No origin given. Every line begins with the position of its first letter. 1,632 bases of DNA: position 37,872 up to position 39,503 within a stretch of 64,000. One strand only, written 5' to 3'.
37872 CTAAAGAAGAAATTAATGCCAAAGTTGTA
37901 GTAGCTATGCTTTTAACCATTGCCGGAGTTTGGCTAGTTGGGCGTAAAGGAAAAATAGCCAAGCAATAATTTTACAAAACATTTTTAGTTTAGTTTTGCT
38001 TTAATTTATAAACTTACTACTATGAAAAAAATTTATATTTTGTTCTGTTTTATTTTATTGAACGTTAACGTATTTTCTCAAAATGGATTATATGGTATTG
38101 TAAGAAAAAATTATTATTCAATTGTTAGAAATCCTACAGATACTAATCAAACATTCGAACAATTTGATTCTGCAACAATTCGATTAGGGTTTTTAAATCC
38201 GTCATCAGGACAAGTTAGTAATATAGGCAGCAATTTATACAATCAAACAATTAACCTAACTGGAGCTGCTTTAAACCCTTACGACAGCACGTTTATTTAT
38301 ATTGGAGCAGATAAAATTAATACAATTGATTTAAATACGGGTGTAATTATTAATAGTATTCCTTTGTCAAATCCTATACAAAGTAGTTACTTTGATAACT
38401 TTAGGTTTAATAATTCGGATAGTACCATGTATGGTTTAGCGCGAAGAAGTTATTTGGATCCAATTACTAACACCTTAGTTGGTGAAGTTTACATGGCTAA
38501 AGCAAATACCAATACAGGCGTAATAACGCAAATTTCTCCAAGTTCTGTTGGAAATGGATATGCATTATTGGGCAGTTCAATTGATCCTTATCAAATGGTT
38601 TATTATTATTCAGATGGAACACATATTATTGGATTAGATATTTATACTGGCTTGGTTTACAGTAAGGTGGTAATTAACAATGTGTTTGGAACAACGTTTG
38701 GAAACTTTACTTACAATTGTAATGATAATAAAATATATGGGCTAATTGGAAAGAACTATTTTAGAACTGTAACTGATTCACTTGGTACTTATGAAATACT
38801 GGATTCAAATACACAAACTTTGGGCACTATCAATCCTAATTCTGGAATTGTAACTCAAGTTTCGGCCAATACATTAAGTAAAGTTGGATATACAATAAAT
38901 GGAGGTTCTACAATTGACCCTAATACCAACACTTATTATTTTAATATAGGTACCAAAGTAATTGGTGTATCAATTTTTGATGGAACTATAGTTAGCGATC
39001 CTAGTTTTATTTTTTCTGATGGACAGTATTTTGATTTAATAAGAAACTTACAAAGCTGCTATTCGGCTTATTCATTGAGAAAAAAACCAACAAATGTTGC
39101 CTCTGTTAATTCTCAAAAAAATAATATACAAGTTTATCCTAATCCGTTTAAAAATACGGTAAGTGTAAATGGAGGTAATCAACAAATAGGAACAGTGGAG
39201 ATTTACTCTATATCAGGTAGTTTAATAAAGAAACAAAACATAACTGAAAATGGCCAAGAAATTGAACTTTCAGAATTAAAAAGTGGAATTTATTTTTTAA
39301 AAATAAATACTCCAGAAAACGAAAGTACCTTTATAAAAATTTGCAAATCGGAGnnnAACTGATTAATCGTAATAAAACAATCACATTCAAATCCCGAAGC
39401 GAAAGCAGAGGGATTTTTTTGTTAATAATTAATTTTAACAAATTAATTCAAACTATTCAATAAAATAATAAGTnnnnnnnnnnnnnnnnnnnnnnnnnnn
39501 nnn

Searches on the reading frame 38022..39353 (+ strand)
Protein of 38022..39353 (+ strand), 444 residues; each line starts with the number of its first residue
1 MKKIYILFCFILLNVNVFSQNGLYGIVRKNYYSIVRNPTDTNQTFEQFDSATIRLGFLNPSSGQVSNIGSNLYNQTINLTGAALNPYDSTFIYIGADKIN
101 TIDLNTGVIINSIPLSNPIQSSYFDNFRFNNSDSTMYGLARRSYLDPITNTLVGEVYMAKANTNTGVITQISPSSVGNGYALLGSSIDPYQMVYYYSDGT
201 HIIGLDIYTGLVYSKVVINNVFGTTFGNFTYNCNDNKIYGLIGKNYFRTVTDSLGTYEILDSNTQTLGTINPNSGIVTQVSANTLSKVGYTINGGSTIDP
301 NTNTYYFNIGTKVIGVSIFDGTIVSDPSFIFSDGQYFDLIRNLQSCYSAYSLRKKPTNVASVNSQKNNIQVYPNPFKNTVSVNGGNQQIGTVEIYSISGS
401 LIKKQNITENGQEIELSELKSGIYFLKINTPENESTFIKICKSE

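Call 11: search_protein_families(library=pfam, proteins=[window:38022-39353:+], max_evalue=0.001)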
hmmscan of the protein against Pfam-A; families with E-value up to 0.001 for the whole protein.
window:38022-39353:+ (444 aa): 2 families
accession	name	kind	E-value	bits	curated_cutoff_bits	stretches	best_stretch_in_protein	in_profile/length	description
PF18962.6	Por_Secre_tail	-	2.4e-14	53.8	27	1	371-436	1-70/75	Secretion system C-terminal sorting domain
PF16967.11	TcfC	-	0.00067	19.6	29.4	0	389-430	12-52/68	E-set like domain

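Call 44: search_protein_families(library=pfam, proteins=[window:38022-39353:+], max_evalue=0.01)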
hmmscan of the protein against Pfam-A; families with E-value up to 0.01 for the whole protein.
window:38022-39353:+ (444 aa): 2 families
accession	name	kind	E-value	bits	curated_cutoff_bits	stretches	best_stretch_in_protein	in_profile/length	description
PF18962.6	Por_Secre_tail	-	2.4e-14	53.8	27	1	371-436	1-70/75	Secretion system C-terminal sorting domain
PF16967.11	TcfC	-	0.00067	19.6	29.4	1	389-430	12-52/68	E-set like domain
